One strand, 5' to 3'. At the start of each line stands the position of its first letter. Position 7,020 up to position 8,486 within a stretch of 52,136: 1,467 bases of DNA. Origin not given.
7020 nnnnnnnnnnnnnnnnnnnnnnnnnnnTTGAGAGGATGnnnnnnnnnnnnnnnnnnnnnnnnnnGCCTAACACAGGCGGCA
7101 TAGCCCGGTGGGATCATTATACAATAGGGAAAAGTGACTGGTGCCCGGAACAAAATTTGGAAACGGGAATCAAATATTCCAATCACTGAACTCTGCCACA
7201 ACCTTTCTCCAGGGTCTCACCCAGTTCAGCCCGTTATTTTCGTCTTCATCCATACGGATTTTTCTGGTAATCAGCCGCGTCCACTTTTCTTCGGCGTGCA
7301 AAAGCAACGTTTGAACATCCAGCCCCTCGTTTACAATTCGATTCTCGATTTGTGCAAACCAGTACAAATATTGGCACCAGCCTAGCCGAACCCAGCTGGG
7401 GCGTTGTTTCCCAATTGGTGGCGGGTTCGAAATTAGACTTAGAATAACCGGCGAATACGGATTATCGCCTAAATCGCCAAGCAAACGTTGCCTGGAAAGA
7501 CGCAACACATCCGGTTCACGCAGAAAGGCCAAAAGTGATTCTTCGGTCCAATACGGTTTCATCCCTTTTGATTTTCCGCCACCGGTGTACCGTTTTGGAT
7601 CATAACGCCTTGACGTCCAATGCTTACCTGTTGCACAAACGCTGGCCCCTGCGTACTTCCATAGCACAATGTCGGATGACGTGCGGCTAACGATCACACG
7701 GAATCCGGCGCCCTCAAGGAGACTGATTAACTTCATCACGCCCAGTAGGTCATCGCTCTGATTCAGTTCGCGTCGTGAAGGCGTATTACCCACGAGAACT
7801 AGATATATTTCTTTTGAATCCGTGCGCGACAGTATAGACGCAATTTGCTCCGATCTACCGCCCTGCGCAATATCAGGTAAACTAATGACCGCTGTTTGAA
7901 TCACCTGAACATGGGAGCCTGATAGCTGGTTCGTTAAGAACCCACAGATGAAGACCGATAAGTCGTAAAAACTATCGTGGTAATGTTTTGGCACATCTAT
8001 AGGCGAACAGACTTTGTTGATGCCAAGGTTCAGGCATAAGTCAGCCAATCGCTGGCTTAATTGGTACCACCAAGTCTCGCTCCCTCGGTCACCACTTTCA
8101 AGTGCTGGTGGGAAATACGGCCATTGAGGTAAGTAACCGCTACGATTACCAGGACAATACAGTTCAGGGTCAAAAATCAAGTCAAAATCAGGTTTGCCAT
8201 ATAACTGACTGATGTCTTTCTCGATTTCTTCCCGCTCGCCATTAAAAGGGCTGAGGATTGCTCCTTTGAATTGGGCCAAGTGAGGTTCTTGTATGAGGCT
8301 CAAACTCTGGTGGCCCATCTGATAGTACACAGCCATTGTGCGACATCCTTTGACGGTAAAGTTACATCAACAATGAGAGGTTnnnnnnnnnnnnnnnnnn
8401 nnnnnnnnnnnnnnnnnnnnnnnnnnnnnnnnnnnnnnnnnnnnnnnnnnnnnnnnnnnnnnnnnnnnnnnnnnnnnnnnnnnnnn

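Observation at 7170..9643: Lower-GC three-gene island beside the integrase: PD-(D/E)xK nuclease-like + Hanks-type Ser/Thr kinase + unknown 388-aa protein (candidate defence/exclusion module)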

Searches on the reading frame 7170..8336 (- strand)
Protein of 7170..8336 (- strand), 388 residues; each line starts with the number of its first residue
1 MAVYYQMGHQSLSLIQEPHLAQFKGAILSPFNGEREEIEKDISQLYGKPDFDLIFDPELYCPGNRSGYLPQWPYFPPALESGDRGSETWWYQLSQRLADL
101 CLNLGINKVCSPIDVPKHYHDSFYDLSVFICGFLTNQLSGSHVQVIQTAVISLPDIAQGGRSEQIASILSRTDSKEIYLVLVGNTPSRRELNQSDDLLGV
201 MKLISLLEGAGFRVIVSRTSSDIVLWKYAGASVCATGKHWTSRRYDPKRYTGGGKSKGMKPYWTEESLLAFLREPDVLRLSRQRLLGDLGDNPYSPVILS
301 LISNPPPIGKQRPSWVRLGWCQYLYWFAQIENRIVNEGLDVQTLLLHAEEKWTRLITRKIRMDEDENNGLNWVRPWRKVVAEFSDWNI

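Call 3: search_protein_families(library=pfam, proteins=[window:7170-8336:-], max_evalue=0.1)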
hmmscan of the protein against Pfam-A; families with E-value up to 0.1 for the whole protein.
window:7170-8336:- (388 aa): 0 families

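Call 4: search_protein_families(library=padloc, proteins=[window:7170-8336:-], max_evalue=0.1)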
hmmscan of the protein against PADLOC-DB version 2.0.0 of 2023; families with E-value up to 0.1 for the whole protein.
window:7170-8336:- (388 aa): 0 families

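Call 5: search_protein_families(library=ncbifam, proteins=[window:7170-8336:-], max_evalue=0.1)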
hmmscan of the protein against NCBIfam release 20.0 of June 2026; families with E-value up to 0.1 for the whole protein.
window:7170-8336:- (388 aa): 0 families

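Call 6: search_protein_families(library=phrogs, proteins=[window:7170-8336:-], max_evalue=0.1)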
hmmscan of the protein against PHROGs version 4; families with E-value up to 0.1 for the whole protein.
window:7170-8336:- (388 aa): 0 families

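Call 7: search_solved_structures(query=window:7170-8336:-, max_evalue=10)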
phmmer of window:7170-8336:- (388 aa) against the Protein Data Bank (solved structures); distinct sequences matched with E-value up to 10: 9.
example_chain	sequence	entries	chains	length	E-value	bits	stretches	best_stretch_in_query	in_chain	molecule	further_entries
6s9n_A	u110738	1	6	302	0.0063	18.2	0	134-169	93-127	Lock2_KRKRKAKLSF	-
6s9m_A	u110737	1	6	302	0.0063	18.2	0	134-169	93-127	Lock2_KRKRKAKITW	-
6s9p_A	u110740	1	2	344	0.012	17.3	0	134-169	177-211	internal Lock2 fused to target peptide KRKAKITWKR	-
5mfo_A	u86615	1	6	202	0.017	16.8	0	134-169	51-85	YIIIM3AIII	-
4db9_A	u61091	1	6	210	0.021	16.5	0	134-169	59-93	Armadillo repeat protein, YIIIM3AIII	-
4db6_A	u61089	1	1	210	0.024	16.3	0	134-169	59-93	Armadillo repeat protein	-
4dba_A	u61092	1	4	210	0.025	16.2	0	134-169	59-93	Designed Armadillo repeat protein, YIIM3AII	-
7ylf_A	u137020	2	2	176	0.82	11.2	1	298-343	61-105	Toll-like receptor 15 | Toll-like receptor 2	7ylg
6ez4_A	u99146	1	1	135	1.1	10.8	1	18-51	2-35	RNA polymerase II-associated protein 3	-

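Call 10: find_homologous_proteins(query=window:7170-8336:-, max_evalue=0.001)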
Query window:7170-8336:- (388 aa): 115 proteins with E <= 0.001 among 5129 candidates.
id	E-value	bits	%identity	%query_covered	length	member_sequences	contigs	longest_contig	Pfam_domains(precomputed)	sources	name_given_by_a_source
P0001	5.9e-269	909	100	100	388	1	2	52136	-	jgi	jgi:hypothetical protein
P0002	1.9e-101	358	45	99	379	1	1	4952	-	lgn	-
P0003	7.7e-99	349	44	99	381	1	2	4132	-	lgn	-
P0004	5.9e-97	343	44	99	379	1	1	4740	-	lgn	-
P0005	3.9e-96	340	45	99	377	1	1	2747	-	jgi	jgi:hypothetical protein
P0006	7.9e-96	339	44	98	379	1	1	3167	-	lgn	-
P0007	1.0e-95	339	42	99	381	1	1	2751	-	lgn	-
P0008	2.0e-95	338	41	99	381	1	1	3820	-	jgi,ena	-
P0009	3.3e-95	337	43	99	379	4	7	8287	-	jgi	jgi:hypothetical protein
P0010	4.0e-95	337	43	99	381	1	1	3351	-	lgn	-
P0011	4.6e-95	337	43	98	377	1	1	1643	-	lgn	-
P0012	4.9e-95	336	44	99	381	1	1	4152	-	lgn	-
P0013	5.9e-94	333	43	99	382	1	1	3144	-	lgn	-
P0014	7.1e-94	333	42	99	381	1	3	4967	-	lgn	-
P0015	1.9e-93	331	43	99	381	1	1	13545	-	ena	-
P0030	3.1e-90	321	42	99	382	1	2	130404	-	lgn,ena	-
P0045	1.6e-87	312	41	99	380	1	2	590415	-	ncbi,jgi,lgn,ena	-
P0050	2.4e-86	308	41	99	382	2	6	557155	-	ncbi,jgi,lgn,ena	-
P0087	4.1e-78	281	38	99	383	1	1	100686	-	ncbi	-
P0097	1.0e-74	270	39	99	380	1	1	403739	-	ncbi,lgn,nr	ncbi:MAG: hypothetical protein IPM16_22545 [Chloroflexi bacterium]|nr:hypothetical protein [Chlorofl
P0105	3.2e-70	255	38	99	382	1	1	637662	-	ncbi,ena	-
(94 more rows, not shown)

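Call 11: find_encoding_contigs(protein=P0045, flank=8000, max_places=2)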
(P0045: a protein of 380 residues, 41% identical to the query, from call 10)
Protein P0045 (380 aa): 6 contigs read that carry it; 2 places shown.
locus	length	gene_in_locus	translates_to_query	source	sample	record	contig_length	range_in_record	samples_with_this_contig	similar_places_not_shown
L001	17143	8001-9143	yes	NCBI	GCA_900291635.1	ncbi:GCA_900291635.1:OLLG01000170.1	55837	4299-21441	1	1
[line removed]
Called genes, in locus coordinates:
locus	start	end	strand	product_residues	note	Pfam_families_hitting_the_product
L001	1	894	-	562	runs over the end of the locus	PF20680:DUF6817, PF05118:Asp_Arg_Hydrox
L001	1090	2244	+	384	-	-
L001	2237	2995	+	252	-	-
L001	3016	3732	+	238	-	-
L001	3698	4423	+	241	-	-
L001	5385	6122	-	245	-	PF01844:HNH, PF14279:HNH_5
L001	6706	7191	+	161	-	-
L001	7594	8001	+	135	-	PF00069:Pkinase (weak)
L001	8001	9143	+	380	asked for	-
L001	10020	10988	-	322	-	PF14082:SduA_C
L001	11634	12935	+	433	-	-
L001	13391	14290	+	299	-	PF18860:AbiJ_NTD3, PF14355:Abi_C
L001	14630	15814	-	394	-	PF13784:Fic_N, PF02661:Fic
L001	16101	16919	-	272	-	-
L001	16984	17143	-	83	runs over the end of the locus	-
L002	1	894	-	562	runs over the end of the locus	PF20680:DUF6817, PF05118:Asp_Arg_Hydrox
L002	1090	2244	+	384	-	-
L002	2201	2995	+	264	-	-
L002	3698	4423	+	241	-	-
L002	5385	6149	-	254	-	PF01844:HNH, PF14279:HNH_5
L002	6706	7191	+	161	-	-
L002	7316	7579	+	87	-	PF00069:Pkinase, PF07714:PK_Tyr_Ser-Thr (weak)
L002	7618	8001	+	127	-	PF00069:Pkinase (weak)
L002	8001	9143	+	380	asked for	-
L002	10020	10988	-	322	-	PF14082:SduA_C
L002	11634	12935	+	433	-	-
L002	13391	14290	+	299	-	PF18860:AbiJ_NTD3, PF14355:Abi_C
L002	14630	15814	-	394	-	PF13784:Fic_N, PF02661:Fic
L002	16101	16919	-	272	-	-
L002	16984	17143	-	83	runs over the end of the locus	-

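Call 12: find_encoding_contigs(protein=P0097, flank=8000, max_places=2)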
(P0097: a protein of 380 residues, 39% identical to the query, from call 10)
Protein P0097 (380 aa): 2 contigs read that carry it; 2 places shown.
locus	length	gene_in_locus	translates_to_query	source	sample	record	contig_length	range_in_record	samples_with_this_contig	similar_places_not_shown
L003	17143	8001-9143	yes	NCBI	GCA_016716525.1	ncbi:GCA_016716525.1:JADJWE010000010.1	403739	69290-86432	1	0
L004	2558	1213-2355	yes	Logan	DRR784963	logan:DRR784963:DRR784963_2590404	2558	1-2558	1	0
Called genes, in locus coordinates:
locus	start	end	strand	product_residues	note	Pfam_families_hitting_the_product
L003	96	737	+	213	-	PF00300:His_Phos_1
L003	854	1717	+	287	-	-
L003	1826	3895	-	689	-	-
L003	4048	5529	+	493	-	PF13676:TIR_2, PF03781:FGE-sulfatase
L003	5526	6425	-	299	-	PF00294:PfkB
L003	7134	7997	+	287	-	PF00069:Pkinase, PF07714:PK_Tyr_Ser-Thr, PF03109:ABC1 (weak)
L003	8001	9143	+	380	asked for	-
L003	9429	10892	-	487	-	PF03781:FGE-sulfatase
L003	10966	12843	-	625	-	PF00027:cNMP_binding, PF03703:bPH_2 (faint)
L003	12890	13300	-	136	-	PF08939:Bles03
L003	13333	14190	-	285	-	PF01149:Fapy_DNA_glyco, PF06831:H2TH, PF06827:zf-FPG_IleRS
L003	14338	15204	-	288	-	PF00226:DnaJ, PF01556:DnaJ_C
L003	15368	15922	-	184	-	PF01022:HTH_5 (weak), PF12840:HTH_20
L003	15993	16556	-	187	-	-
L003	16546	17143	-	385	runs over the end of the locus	PF00135:COesterase, PF20434:BD-FAE, PF07859:Abhydrolase_3, PF00326:Peptidase_S9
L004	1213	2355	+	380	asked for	-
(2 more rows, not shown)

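Call 13: find_encoding_contigs(protein=P0105, flank=8000, max_places=2)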
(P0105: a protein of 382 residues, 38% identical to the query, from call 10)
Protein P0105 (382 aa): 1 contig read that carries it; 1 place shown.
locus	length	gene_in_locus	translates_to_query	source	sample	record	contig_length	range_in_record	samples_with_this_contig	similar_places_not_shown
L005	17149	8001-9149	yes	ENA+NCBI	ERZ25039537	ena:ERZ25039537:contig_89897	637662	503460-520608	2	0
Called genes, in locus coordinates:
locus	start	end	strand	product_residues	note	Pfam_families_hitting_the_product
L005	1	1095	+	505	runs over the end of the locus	PF00324:AA_permease, PF13520:AA_permease_2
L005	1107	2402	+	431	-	PF00324:AA_permease, PF13520:AA_permease_2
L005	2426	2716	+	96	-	PF13906:AA_permease_C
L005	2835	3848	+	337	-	PF00520:Ion_trans (faint), PF07885:Ion_trans_2, PF02254:TrkA_N, PF02080:TrkA_C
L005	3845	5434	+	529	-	PF03853:YjeF_N, PF01256:Carb_kinase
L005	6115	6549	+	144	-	PF02367:TsaE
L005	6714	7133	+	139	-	-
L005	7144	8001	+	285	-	PF00069:Pkinase, PF07714:PK_Tyr_Ser-Thr, PF03109:ABC1 (faint)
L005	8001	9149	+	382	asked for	-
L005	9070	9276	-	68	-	-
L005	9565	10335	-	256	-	PF00106:adh_short, PF13561:adh_short_C2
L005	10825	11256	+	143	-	PF00571:CBS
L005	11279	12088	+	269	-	PF01565:FAD_binding_4, PF02913:FAD-oxidase_C (weak)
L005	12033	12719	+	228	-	PF02913:FAD-oxidase_C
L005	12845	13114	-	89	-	-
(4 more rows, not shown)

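Call 17: search_solved_structures(query=A1, max_evalue=10)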
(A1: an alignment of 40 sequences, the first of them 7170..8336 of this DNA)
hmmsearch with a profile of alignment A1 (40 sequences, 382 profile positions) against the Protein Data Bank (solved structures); distinct sequences matched with E-value up to 10: 1.
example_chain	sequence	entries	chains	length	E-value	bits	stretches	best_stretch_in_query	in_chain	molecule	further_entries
6ywn_A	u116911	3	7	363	0.00099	21.3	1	245-366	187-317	CutA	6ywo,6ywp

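Call 26: predict_structure(alignment_id=A1)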
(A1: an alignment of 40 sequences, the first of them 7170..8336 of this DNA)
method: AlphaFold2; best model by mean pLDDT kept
length: 388 residues; sequences in the alignment: 40
mean_pLDDT: 92.4   pTM: 0.93
mean pLDDT of the five models: 92.4, 90.5, 90.1, 89.9, 89.4
residues with pLDDT >= 90: 301; 70-90: 72; 50-70: 15; < 50: 0
segments of 3 or more residues with pLDDT < 50: none
pLDDT, mean of each block of 10 residues (from residue 1): 86 91 94 92 91 91 74 86 88 96 96 92 97 98 98 97 98 98 91 98 98 97 98 87 79 70 95 95 92 96 90 89 96 95 98 96 91 98 94
secondary structure, 60 per line:
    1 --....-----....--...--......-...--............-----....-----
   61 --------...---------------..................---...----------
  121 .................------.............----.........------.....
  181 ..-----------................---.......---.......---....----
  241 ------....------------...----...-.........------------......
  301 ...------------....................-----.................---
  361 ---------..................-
elements in order: E3-6 H12-15 E23-28 H35-46 E52-55 H87-104 E108-110 H121-137 E144-152 H153-156 H161-169 E176-182 H194-209 E213-219 H223-229 E233-236 H247-250 E263-265 E270-272 H274-282 H295-303 H316-335 H341-357 H370-387

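Call 28: fold_search(model_id=the predicted structure, library=pdb)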
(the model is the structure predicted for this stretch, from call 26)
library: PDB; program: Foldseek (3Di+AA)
matches with E <= 10: 1641; with E <= 0.001: 140
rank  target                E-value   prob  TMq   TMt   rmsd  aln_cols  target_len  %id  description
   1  5diy_B                4.6e-06  1.00  0.39  0.34  16.3       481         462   12  Thermobaculum terrenum O-GlcNAc hydrolase mutant - D120N (released 2015-10-28)
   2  5diy_A                1.8e-05  1.00  0.42  0.37  16.5       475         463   12  Thermobaculum terrenum O-GlcNAc hydrolase mutant - D120N (released 2015-10-28)
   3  1u5j                  1.9e-05  1.00  0.39  0.33   6.1       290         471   10  Propionibacterium shermanii transcarboxylase 5S subunit, Met186Ile (released 2004-09-07)
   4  4ghr                  1.9e-05  1.00  0.45  0.48  12.7       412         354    9  TGT D102N mutant in complex with lin-benzohypoxanthine inhibitor (released 2013-09-04)
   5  4z38_B                2.4e-05  1.00  0.32  0.29  17.9       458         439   12  Crystal structure of enoyl reductase domain of MlnA from the macrolactin biosynthesis cluster from Bacillus amylolique (released 2016-04-13)
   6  4yyf_B                3.6e-05  1.00  0.40  0.45   6.2       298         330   12  The crystal structure of a glycosyl hydrolase of GH3 family member from [Mycobacterium smegmatis str. MC2 155 (released 2015-04-08)
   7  1rqb                  4.7e-05  1.00  0.41  0.34  21.9       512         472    9  Propionibacterium shermanii transcarboxylase 5S subunit (released 2004-09-07)
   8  1ur0_B                4.9e-05  1.00  0.39  0.39   6.9       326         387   11  The structure of endo-beta-1,4-galactanase from Bacillus licheniformis in complex with two oligosaccharide products. (released 2004-10-20)
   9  6rg0_A                5.2e-05  1.00  0.36  0.54   5.9       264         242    8  Structure of pdxj (released 2020-05-13)
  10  8b2a_BBB              5.5e-05  1.00  0.39  0.59   5.9       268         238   12  Crystal structure of type I dehydroquinase from Staphylococcus aureus inhibited by a hydroxylamine derivative (released 2023-02-15)
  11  2tps_B                5.5e-05  1.00  0.33  0.52   7.1       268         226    9  THIAMIN PHOSPHATE SYNTHASE (released 1999-03-18)
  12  3hfy                  5.5e-05  1.00  0.45  0.49  12.3       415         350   11  Mutant of tRNA-guanine transglycosylase (K52M) (released 2009-08-18)
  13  1rqh                  6.1e-05  1.00  0.40  0.34   6.0       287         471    8  Propionibacterium shermanii transcarboxylase 5S subunit bound to pyruvic acid (released 2004-09-07)
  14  7ov9_C                6.4e-05  1.00  0.52  0.52   7.5       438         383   10  Heterodimeric tRNA-Guanine Transglycosylase from mouse, apo-structure (released 2022-06-22)
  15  6rkt                  6.4e-05  1.00  0.44  0.47  12.7       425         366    9  Crystal Structure of TGT in complex with N2-methyl-1H,7H,8H-imidazo[4,5-g]quinazoline-2,6-diamine (released 2020-06-03)
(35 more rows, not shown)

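Call 33: fold_search(model_id=the predicted structure, library=viral)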
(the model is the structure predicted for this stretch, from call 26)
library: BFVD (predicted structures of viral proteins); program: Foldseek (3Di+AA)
matches with E <= 10: 767; with E <= 0.001: 9
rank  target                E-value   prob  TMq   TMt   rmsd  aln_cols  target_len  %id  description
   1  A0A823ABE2            1.1e-05  1.00  0.44  0.62   6.8       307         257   13  (no name in the UniProt tables at hand)
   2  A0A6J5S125            6.0e-05  1.00  0.46  0.43  11.8       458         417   12  Uncharacterized protein [uncultured Caudovirales phage]
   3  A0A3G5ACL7            8.7e-05  1.00  0.39  0.33   5.3       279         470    9  Carbohydrate binding domain-containing protein [Hyperionvirus sp.]
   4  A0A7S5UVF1            2.8e-04  1.00  0.42  0.39  13.4       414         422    8  (no name in the UniProt tables at hand)
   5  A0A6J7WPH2            6.1e-04  0.97  0.30  0.27  15.2       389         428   13  Radical_SAM domain containing protein [uncultured Caudovirales phage]
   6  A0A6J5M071            7.5e-04  1.00  0.38  0.42   5.5       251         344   14  Uncharacterized protein [uncultured Caudovirales phage]
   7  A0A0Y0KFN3            7.5e-04  1.00  0.35  0.30   6.0       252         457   10  GV typeII chitinase [Glossina hytrovirus (isolate Glossina pallidipes/Ethiopia/Seibersdorf/-)]
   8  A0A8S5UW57            8.4e-04  1.00  0.36  0.33  10.4       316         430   10  Endoglucanase, glycoside hydrolase family 5, TIM barrel, HYDROLASE.1A [Siphoviridae sp. ctgaU3]
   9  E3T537                9.3e-04  1.00  0.30  0.25   7.2       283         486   11  3-deoxy-8-phosphooctulonate synthase [Cafeteria roenbergensis virus (strain BV-PW1)]
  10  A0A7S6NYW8            1.0e-03  1.00  0.37  0.52   7.5       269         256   12  (no name in the UniProt tables at hand)
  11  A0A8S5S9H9            1.2e-03  1.00  0.46  0.56   6.7       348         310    9  Uncharacterized protein [Myoviridae sp. ctByu2]
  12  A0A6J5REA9            1.2e-03  1.00  0.37  0.36   8.0       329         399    9  Uncharacterized protein [uncultured Caudovirales phage]
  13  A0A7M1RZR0            1.2e-03  1.00  0.34  0.18   7.7       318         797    9  beta-N-acetylhexosaminidase [uncultured phage cr271_1]
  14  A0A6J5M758            1.3e-03  1.00  0.32  0.34   5.7       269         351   13  GuaB IMP dehydrogenase/GMP reductase [uncultured Caudovirales phage]
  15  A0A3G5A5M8            1.4e-03  1.00  0.37  0.33   7.1       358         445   10  GH18 domain-containing protein [Hyperionvirus sp.]
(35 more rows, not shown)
